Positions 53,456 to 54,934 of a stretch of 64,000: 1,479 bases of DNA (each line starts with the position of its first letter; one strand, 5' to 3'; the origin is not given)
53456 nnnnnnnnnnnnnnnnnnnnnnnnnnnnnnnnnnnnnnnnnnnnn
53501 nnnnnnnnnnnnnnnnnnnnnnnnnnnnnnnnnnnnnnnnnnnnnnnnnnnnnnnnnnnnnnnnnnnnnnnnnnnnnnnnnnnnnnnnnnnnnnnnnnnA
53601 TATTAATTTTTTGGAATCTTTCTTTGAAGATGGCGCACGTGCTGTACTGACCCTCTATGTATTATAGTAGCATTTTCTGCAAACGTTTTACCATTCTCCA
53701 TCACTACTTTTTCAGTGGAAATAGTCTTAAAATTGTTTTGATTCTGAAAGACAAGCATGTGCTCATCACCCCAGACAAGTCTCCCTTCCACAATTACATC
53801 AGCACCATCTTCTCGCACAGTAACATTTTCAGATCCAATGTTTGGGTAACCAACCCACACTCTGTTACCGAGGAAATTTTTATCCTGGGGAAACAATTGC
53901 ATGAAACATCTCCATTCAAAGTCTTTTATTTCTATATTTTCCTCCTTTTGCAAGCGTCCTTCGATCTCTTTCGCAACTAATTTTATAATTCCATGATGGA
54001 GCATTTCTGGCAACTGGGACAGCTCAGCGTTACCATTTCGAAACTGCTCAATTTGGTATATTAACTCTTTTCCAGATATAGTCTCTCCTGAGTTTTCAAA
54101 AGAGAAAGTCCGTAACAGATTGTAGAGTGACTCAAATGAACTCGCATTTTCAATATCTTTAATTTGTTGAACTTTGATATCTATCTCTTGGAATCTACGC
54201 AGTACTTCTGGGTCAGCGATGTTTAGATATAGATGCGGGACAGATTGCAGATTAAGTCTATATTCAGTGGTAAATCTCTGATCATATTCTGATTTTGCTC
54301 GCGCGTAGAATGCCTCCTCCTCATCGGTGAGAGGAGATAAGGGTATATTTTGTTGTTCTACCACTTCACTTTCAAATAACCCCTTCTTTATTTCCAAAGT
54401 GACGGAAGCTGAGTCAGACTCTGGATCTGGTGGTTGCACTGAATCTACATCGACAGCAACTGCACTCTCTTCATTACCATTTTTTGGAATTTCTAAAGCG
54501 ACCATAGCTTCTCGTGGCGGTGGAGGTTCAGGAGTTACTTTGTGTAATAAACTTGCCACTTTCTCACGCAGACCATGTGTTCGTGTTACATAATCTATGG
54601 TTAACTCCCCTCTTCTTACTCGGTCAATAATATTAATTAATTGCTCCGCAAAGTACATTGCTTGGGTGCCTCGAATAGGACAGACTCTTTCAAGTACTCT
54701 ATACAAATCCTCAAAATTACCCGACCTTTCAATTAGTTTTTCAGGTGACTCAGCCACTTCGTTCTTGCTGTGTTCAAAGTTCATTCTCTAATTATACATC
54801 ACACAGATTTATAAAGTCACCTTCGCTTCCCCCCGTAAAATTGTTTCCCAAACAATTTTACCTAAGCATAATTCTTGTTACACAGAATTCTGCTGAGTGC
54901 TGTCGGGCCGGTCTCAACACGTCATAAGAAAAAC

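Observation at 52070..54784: Three-gene operon of uncharacterized proteins with tandem paralogs sharing a novel ~60-aa N-terminal module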

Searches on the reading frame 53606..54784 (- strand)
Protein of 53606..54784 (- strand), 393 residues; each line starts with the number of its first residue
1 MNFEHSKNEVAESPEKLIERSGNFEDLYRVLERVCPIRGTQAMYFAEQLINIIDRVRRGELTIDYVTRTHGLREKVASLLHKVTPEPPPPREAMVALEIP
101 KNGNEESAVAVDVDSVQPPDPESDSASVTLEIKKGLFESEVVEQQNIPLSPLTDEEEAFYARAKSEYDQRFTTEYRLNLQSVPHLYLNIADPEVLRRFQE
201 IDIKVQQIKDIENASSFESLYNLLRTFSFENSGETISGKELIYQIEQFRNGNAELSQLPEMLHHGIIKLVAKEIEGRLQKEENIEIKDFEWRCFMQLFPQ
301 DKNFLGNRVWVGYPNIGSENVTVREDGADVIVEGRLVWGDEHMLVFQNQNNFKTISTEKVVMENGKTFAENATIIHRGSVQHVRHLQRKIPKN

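Call 4: search_protein_families(library=pfam, proteins=[window:53606-54784:-], max_evalue=1)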
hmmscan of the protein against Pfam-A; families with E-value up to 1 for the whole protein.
window:53606-54784:- (393 aa): 1 family
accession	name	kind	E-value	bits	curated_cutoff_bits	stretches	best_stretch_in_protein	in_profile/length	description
PF18228.7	CdiI_N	-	0.16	12.3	25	1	325-376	52-103/108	CdiI N-terminal domain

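Call 5: search_protein_families(library=ncbifam, proteins=[window:53606-54784:-], max_evalue=1)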
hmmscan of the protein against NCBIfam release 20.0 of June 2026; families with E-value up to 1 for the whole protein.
window:53606-54784:- (393 aa): 1 family
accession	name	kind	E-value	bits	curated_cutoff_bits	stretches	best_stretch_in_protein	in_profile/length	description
NF047718.1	Hfq_rel_Cyano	exception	0.13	12.5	52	1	331-355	30-54/64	Hfq-related RNA-binding protein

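Call 7: search_protein_families(library=padloc, proteins=[window:53606-54784:-], max_evalue=1)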
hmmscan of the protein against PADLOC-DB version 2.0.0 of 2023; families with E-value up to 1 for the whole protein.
window:53606-54784:- (393 aa): 0 families

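Call 8: search_protein_families(library=phrogs, proteins=[window:53606-54784:-], max_evalue=1)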
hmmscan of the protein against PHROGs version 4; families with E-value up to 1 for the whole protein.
window:53606-54784:- (393 aa): 1 family
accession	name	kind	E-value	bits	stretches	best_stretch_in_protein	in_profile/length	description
phrog_21759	-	unknown function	0.22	10.4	1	163-223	557-616/968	-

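Call 10: find_homologous_proteins(query=window:53606-54784:-)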
Query window:53606-54784:- (393 aa): 2 proteins with E <= 0.001 among 4407 candidates.
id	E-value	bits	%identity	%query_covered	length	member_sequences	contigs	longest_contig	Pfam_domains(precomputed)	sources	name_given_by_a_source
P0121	4.4e-259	876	100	100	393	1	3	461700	-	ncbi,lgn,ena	-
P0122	9.0e-45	171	34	92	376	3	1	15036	-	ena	-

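Call 13: find_encoding_contigs(protein=P0122, flank=8000, max_places=4)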
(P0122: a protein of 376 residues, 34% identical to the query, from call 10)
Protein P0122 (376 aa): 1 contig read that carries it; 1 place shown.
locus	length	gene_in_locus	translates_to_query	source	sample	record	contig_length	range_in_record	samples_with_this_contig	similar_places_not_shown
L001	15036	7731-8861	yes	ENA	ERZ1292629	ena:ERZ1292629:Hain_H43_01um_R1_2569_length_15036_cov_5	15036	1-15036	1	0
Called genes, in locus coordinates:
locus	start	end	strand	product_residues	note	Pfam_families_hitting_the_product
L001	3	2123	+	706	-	PF00521:DNA_topoisoIV, PF03989:DNA_gyraseA_C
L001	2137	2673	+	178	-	PF01209:Ubie_methyltran, PF02475:TRM5-TYW2_MTfase, PF06325:PrmA (weak), PF05175:MTS, PF08241:Methyltransf_11, PF08242:Methyltransf_12, PF13649:Methyltransf_25, PF13847:Methyltransf_31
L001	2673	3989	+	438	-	PF01547:SBP_bac_1, PF13416:SBP_bac_8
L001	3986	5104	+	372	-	PF18895:T4SS_pilin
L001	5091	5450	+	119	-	PF04956:TrbC, PF18895:T4SS_pilin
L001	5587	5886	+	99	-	PF04956:TrbC (weak), PF18895:T4SS_pilin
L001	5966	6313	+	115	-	PF18895:T4SS_pilin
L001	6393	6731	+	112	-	PF18895:T4SS_pilin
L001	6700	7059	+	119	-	PF04956:TrbC (weak), PF18895:T4SS_pilin (weak)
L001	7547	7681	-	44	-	-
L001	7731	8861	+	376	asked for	-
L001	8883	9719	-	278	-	-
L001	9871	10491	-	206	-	PF14528:LAGLIDADG_3 (faint)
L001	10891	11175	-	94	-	PF02033:RBFA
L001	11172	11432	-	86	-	PF01541:GIY-YIG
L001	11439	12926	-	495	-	PF00009:GTP_EFTU, PF01926:MMR_HSR1, PF22042:EF-G_D2, PF11987:IF-2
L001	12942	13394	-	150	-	PF14584:DUF4446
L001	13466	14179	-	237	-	-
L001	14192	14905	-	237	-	-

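Call 31: search_solved_structures(query=A2, max_evalue=10)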
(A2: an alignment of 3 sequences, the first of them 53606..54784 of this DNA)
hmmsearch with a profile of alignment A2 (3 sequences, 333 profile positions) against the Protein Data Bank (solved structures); distinct sequences matched with E-value up to 10: 8.
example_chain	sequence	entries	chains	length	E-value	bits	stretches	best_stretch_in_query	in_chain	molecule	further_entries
9t5r_A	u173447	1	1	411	0.14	14.5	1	145-212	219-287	Volume-regulated anion channel subunit LRRC8D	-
6m04_A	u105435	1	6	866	0.17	14.2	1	145-212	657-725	Volume-regulated anion channel subunit LRRC8D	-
9dx7_E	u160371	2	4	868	0.38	13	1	145-212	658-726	Volume-regulated anion channel subunit LRRC8D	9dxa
9t5m_A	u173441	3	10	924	0.41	12.9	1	145-212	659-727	Volume-regulated anion channel subunit LRRC8D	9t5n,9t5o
8ben_A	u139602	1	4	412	0.68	12.2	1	147-212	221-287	Volume-regulated anion channel subunit LRRC8C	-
9f16_A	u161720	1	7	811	0.72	12.1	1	147-212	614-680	Volume-regulated anion channel subunit LRRC8C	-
8rts_A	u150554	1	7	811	0.72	12.1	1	147-212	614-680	Volume-regulated anion channel subunit LRRC8C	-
8dxn_A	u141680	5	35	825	0.76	12.1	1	147-212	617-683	Volume-regulated anion channel subunit LRRC8C,Volume-regulated anion channel subunit LRRC8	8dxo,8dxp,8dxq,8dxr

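Call 35: predict_structure(alignment_id=A2)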
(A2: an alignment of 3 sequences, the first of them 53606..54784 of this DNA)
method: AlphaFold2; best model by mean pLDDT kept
length: 393 residues; sequences in the alignment: 3
mean_pLDDT: 67.3   pTM: 0.49
mean pLDDT of the five models: 67.3, 66.6, 63.3, 61.9, 57.3
residues with pLDDT >= 90: 40; 70-90: 206; 50-70: 27; < 50: 120
segments of 3 or more residues with pLDDT < 50: 1-10, 84-145, 174-176, 178-189, 305-315, 373-393
pLDDT, mean of each block of 10 residues (from residue 1): 32 79 90 81 83 86 82 88 45 27 29 29 28 29 53 82 71 48 42 76 86 90 84 81 92 87 90 89 87 83 47 53 83 80 81 85 76 42 31 35
secondary structure, 60 per line:
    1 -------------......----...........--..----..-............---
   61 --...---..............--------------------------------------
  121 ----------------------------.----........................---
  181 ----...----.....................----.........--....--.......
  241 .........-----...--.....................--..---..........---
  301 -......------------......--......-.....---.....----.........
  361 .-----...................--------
elements in order: H14-19 H24-34 H46-57 H69-82 H154-177 H192-212 H217-225 E228-231 E234-237 H238-249 H260-280 H288-297 H302-307 E320-325 E328-333 E335-339 E343-347 E352-356 H368-385

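Call 37: search_protein_representatives(alignment_id=A2)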
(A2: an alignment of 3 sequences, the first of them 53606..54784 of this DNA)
Query: 3 sequences, 333 profile positions. Proteins with E-value up to 0.001 (for the whole library): 797; up to 1e-10: 212; up to 1e-30: 19. The best 150 are listed.
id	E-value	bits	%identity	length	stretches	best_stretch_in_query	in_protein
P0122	2.6e-179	611.9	-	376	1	2-330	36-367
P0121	1.5e-171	586.4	-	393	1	5-330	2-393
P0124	1.6e-97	343.0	-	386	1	10-327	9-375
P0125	5.2e-80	285.5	-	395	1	6-329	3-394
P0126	1.9e-78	280.3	-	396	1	9-329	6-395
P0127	3.9e-77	276.0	-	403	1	4-329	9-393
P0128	1.2e-75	271.2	-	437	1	4-326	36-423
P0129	1.9e-75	270.5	-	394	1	11-321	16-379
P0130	4.7e-68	246.2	-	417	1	12-328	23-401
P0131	5.0e-67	242.8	-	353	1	10-325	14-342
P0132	8.4e-60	219.1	-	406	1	5-320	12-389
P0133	1.9e-58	214.6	-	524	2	91-323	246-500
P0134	5.5e-48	180.2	-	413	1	9-329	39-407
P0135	5.6e-48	180.2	-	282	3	6-85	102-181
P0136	3.8e-40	154.5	-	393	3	7-93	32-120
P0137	1.5e-34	136.0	-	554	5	8-85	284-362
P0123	6.4e-33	130.7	-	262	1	1-109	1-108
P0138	3.0e-32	128.5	-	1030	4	21-89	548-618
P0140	4.1e-30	121.5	-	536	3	21-95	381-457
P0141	1.4e-29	119.7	-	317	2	20-85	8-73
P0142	9.1e-28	113.8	-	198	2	6-92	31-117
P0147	9.9e-25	103.8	-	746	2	7-101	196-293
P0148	1.4e-24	103.3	-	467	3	6-97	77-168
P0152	3.4e-23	98.7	-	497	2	21-102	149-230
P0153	4.5e-23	98.3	-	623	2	21-88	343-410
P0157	6.3e-22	94.6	-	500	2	10-88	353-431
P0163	1.2e-20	90.4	-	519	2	17-83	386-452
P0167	4.7e-20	88.4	-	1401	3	16-95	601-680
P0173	2.6e-19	86.0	-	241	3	13-89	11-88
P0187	2.3e-17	79.6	-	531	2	21-87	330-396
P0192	5.5e-17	78.3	-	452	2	20-86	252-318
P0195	7.8e-17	77.8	-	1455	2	14-89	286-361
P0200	5.2e-16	75.1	-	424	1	6-83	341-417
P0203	9.2e-16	74.3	-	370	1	11-85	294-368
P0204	9.9e-16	74.2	-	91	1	13-89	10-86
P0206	1.3e-15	73.8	-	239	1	2-99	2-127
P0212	2.4e-15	73.0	-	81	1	14-84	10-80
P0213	2.9e-15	72.7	-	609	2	18-84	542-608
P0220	7.2e-15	71.4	-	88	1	15-89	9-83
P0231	6.0e-14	68.3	-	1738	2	5-89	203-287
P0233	7.2e-14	68.1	-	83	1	8-84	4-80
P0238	1.2e-13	67.3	-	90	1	17-84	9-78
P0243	2.2e-13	66.5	-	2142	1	10-90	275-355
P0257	6.3e-13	65.0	-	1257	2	15-88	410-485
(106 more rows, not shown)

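Call 40: search_protein_families(library=pfam, alignment_id=A3, max_evalue=0.001)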
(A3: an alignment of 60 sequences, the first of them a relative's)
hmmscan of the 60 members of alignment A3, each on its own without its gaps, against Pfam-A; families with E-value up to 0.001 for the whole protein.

A. member 1, P0133 (524 aa): 0 families

B. families by the number of members that match (of 60 scanned): 9 families
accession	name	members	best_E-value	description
PF25816.1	RamC_N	4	7.4e-26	RamC, N-terminal domain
PF17914.6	HopA1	2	1.4e-13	HopA1 effector protein family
PF00226.36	DnaJ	2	3e-13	DnaJ domain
PF00481.26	PP2C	1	4.2e-12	Protein phosphatase 2C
PF07228.17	SpoIIE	1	1.1e-08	Stage II sporulation protein E (SpoIIE)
PF13672.11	PP2C_2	1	9.4e-08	Protein phosphatase 2C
PF00224.27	PK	1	2.2e-05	Pyruvate kinase, barrel domain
PF01841.26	Transglut_core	1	4.3e-05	Transglutaminase-like superfamily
PF11976.14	Rad60-SLD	1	0.00086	Ubiquitin-2 like Rad60 SUMO-like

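Call 41: list_cluster_members(proteins=[P0124, P0125, P0138, P0167, P0195, P0231, P0243, P0137, P0147, P0153])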
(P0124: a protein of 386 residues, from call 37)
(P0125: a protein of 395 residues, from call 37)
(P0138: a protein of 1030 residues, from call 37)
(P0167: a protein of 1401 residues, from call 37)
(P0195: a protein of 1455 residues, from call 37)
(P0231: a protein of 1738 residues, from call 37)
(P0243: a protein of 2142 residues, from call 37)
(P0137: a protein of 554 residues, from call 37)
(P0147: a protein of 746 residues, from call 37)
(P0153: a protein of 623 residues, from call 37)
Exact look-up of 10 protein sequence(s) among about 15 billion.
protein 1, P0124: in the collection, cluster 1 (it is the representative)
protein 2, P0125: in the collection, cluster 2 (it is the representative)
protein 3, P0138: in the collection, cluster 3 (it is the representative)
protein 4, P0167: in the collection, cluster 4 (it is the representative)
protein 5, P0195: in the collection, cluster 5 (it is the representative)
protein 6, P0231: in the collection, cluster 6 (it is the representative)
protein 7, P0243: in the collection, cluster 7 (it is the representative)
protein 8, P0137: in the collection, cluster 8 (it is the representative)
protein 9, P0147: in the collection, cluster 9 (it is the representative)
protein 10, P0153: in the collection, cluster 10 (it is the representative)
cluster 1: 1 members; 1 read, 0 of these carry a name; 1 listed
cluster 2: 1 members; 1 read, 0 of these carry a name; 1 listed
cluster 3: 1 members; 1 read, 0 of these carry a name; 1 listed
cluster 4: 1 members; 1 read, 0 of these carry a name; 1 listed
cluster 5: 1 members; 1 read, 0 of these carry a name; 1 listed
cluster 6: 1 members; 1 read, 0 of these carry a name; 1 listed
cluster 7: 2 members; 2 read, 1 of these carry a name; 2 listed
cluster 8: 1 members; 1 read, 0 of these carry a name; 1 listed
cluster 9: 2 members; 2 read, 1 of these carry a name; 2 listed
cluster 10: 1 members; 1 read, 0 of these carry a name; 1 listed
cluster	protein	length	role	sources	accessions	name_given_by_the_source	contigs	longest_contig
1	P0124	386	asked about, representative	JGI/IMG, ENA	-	-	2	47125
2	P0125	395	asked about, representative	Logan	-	-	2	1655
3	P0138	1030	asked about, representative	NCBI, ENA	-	-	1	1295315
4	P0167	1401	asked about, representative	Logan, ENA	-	-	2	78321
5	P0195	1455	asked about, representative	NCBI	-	-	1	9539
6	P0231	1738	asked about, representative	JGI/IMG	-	-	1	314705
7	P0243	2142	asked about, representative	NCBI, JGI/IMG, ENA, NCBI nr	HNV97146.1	MAG TPA: T3SS effector HopA1 family protein [bacterium] | T3SS effector HopA1 family protein [bacterium]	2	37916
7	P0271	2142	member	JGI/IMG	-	-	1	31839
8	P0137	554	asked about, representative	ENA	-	-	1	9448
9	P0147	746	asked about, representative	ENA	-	-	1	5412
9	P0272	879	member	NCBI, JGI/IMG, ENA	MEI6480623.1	MAG: hypothetical protein WCO12_03865 [bacterium]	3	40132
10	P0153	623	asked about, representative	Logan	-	-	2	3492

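Call 45: find_encoding_contigs(protein=P0124, flank=8000, max_places=2)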
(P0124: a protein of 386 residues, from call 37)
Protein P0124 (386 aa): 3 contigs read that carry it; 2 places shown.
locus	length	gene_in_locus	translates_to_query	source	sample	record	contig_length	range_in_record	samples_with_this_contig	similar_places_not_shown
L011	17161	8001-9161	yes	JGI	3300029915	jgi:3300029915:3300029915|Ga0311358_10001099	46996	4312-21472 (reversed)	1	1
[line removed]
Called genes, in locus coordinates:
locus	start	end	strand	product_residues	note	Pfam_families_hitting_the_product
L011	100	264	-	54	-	-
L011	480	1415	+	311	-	PF03462:PCRF, PF00472:RF-1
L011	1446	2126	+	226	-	PF00931:NB-ARC (faint), PF02463:SMC_N (weak), PF00005:ABC_tran, PF13175:AAA_15 (faint), PF13304:AAA_21 (weak)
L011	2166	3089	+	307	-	PF18075:FtsX_ECD, PF02687:FtsX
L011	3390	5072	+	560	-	PF06418:CTP_synth_N, PF00117:GATase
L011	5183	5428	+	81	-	-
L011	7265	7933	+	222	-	PF01936:NYN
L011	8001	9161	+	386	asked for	-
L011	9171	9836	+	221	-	-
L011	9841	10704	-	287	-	-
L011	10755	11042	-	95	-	-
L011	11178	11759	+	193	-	-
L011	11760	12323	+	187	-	PF00149:Metallophos (weak), PF12850:Metallophos_2 (weak)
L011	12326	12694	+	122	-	-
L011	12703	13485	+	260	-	-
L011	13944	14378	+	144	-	PF08570:DUF1761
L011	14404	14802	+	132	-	PF03073:TspO_MBR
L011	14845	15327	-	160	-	PF10604:Polyketide_cyc2, PF08327:AHSA1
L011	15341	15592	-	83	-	-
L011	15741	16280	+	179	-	-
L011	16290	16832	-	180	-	PF08922:DUF1905, PF13376:OmdA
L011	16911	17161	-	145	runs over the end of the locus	-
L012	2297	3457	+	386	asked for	-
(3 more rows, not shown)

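Call 46: find_encoding_contigs(protein=P0138, flank=8000, max_places=1)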
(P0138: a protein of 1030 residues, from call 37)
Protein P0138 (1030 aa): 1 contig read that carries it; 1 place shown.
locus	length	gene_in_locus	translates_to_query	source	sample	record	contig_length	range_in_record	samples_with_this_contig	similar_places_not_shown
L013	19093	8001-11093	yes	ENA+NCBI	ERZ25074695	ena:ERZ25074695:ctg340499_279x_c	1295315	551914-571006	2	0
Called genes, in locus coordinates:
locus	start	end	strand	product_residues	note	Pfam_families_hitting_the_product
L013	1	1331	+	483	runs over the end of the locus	PF13727:CoA_binding_3 (faint), PF02397:Bac_transf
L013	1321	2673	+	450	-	PF00206:Lyase_1, PF10415:FumaraseC_C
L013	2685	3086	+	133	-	PF09945:DUF2177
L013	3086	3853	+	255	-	PF06966:DUF1295, PF02544:Steroid_dh, PF04191:PEMT (weak), PF04140:ICMT (weak)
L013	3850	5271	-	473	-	PF00171:Aldedh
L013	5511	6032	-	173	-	-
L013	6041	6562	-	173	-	-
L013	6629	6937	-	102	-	-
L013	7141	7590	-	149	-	PF08818:DUF1801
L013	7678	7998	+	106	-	-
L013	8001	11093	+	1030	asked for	-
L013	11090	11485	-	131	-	-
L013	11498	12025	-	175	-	PF14302:DUF4377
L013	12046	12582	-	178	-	-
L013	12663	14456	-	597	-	PF00009:GTP_EFTU, PF01926:MMR_HSR1, PF02421:FeoB_N (faint), PF03144:GTP_EFTU_D2, PF22042:EF-G_D2, PF00679:EFG_C, PF21018:BipA_C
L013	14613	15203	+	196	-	-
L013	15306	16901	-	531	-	PF18915:DUF5667 (weak)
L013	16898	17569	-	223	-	PF04542:Sigma70_r2, PF08281:Sigma70_r4_2, PF04545:Sigma70_r4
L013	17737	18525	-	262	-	-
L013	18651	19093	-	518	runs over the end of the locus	PF00395:SLH, PF14240:YHYH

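Call 49: search_protein_families(library=pfam, proteins=[P0212, P0233, P0220, P0204, P0238, P0137, P0135, P0142, P0173], max_evalue=10)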
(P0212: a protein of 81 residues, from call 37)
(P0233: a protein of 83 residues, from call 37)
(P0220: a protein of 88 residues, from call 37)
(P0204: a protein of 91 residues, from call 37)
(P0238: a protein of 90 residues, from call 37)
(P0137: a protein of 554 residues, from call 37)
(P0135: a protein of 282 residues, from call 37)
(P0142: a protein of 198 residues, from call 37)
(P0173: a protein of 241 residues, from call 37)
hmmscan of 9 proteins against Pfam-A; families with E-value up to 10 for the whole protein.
P0212 (81 aa): 1 family
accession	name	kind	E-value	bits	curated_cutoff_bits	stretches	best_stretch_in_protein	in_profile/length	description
PF07000.17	DUF1308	-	0.15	12.4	26.9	1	5-59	43-94/163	Protein of unknown function (DUF1308)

P0233 (83 aa): 0 families

P0220 (88 aa): 1 family
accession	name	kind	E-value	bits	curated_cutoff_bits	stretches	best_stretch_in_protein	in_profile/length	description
PF18689.6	PriX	-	0.007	17.1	25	1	20-65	35-79/95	Primase X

P0204 (91 aa): 0 families

P0238 (90 aa): 1 family
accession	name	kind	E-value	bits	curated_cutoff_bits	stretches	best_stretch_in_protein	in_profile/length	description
PF16305.10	DUF4947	-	0.083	13.4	25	1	2-79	28-102/169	Domain of unknown function (DUF4947)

P0137 (554 aa): 5 families
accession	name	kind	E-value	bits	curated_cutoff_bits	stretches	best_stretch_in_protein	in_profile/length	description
PF00226.36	DnaJ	-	3e-13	50.1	27.8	1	504-550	6-55/63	DnaJ domain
PF06757.18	Ins_allergen_rp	-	0.012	15.9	23.2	0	207-234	115-144/174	Insect allergen related repeat, nitrile-specifier detoxification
PF13281.12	MAP3K_TRAF_bd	-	0.091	12.2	24.1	1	134-177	104-148/371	MAP3K TRAFs-binding domain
PF21642.2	SP_0191-like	-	2.2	9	27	0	441-474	32-65/132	SP_0191-like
PF18575.6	HAMP_N3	-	4.4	7.4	25.7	0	58-69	29-40/43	HAMP N-terminal domain 3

P0135 (282 aa): 3 families
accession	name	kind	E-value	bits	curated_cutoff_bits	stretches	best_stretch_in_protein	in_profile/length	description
PF01527.26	HTH_Tnp_1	-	0.023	15.4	24.1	1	220-254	4-38/75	Transposase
PF16771.11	RTT107_BRCT_6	-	0.18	12.5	27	1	150-194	12-54/114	Regulator of Ty1 transposition protein 107 BRCT domain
PF09328.15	Phytochelatin_C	-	0.27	11.1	25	1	178-205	54-81/252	Domain of unknown function (DUF1984)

P0142 (198 aa): 5 families
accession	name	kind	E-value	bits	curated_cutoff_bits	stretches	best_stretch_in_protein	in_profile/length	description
PF25030.1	M-HEAT_ATR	-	0.0059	16.5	27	1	42-82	188-228/230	Serine/threonine-protein kinase ATR, M-HEAT region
PF12486.13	VasL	-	0.03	14.7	27.3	1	29-88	40-101/147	Type VI secretion system, EvfB, or VasL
PF20881.2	G1_gp67_C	-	0.14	13.1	27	1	17-58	50-91/100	Phage G1 gp67, C-terminal domain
PF23739.1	HTH_72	-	0.15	12.5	27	1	50-86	7-43/70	HTH 3-helical bundle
PF17308.7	Corazonin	-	0.84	10.5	25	1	17-65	77-124/134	Pro-corazonin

P0173 (241 aa): 2 families
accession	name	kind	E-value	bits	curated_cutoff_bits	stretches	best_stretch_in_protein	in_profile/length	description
PF22128.2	Alp7A_like_C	-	0.0077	16.5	22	1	125-222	8-102/156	Alp7A C-terminal domain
PF07072.16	ZapD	-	0.039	14.1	27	1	142-212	40-106/210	Cell division protein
